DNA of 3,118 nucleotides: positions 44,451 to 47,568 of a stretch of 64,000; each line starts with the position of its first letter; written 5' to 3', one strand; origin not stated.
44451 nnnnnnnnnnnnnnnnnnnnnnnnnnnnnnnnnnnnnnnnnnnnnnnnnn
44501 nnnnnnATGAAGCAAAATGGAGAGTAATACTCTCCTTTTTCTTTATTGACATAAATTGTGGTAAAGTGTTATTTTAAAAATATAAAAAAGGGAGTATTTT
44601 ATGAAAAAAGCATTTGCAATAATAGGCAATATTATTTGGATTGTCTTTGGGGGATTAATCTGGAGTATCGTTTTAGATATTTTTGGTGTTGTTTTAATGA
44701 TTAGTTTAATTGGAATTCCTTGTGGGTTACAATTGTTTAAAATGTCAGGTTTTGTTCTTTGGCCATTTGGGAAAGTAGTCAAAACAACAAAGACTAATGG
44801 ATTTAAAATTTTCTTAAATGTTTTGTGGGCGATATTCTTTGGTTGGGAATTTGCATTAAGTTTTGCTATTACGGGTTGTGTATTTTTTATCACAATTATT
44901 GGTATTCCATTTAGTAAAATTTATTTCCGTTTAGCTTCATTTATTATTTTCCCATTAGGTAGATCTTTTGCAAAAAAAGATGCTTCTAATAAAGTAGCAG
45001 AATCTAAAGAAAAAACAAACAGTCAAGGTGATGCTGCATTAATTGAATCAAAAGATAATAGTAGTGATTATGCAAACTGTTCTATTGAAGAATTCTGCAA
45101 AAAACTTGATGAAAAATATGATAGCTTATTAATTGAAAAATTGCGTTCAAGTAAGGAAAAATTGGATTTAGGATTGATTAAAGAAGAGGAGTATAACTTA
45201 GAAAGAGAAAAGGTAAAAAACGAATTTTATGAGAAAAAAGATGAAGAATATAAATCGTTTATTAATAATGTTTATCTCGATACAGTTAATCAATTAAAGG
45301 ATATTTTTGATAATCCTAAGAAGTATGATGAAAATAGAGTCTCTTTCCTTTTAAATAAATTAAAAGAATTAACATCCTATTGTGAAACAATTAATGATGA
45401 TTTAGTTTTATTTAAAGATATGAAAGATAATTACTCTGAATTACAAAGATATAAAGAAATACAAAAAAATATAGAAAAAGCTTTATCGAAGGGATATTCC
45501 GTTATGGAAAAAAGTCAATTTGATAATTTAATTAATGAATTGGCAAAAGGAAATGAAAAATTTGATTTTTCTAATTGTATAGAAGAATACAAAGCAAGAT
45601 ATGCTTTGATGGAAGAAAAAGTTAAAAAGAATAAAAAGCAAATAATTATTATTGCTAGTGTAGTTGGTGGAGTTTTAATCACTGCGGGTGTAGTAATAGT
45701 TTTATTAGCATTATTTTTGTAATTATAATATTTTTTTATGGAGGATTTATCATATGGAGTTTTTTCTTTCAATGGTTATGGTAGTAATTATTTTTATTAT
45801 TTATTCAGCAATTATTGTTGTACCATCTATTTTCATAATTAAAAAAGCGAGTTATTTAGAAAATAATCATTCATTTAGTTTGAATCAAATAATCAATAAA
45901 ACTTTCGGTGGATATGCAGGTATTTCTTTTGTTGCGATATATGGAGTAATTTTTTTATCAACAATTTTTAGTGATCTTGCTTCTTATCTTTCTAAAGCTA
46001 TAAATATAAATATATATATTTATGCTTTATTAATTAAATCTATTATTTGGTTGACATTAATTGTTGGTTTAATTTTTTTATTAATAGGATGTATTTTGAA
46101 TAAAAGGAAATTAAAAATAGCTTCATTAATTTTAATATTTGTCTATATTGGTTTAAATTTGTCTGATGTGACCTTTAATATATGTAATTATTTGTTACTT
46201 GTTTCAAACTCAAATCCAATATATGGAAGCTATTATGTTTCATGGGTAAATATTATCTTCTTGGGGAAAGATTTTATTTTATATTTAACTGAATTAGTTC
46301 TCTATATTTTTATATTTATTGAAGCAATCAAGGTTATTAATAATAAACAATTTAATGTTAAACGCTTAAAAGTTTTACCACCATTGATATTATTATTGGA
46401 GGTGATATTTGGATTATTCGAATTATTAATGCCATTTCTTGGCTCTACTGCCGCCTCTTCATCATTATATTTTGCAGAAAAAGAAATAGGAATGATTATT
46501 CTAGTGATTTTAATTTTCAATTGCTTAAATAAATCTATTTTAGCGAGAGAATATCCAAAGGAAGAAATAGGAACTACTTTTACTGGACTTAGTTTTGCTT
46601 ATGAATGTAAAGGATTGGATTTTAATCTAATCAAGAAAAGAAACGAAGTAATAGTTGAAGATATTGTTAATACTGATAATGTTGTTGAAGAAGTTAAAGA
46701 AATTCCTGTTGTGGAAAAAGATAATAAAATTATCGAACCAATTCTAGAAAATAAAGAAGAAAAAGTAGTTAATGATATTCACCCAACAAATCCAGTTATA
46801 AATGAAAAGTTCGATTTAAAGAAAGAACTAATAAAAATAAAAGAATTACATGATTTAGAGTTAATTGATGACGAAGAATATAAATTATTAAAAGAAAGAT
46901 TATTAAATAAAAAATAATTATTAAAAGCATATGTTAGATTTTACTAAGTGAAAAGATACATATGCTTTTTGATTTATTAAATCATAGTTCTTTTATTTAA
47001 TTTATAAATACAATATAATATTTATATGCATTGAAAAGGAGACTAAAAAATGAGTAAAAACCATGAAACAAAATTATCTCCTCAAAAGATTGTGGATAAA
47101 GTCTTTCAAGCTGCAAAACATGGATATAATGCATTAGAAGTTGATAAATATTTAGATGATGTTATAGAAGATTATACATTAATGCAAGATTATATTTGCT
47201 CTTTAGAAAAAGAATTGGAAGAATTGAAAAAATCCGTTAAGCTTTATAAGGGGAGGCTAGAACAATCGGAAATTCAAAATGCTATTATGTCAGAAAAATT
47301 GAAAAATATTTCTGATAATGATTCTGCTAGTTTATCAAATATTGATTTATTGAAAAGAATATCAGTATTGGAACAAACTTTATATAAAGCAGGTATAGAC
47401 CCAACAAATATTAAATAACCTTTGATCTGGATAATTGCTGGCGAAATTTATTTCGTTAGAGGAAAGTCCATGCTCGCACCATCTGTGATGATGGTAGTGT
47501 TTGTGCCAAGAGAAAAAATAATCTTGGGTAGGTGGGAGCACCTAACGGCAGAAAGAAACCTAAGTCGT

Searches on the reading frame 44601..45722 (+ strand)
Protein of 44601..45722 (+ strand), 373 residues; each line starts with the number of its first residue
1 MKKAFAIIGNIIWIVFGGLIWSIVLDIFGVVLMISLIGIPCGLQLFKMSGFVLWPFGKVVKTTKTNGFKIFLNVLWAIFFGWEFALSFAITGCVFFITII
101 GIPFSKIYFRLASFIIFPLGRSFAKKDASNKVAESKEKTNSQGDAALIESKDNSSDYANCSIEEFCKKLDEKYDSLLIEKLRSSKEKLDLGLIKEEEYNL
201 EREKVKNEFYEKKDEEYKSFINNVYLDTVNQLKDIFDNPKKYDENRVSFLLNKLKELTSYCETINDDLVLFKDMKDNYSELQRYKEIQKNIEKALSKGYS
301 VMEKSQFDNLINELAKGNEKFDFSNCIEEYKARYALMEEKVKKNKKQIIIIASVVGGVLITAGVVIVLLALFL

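Call 26: search_protein_families(library=pfam, proteins=[window:44601-45722:+], max_evalue=0.01)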
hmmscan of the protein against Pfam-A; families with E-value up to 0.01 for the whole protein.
window:44601-45722:+ (373 aa): 1 family
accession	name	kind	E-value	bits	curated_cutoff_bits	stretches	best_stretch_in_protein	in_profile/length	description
PF03733.18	YccF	-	5.2e-26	91.5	27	2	71-121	1-51/51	Inner membrane component domain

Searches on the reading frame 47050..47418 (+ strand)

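Call 26: search_protein_families(library=pfam, proteins=[window:47050-47418:+], max_evalue=0.01)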
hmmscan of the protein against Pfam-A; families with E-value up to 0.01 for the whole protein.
window:47050-47418:+ (122 aa): 1 family
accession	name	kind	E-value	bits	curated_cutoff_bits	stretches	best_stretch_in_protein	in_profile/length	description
PF05103.18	DivIVA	-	4.3e-10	40.1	28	1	9-81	1-71/131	DivIVA protein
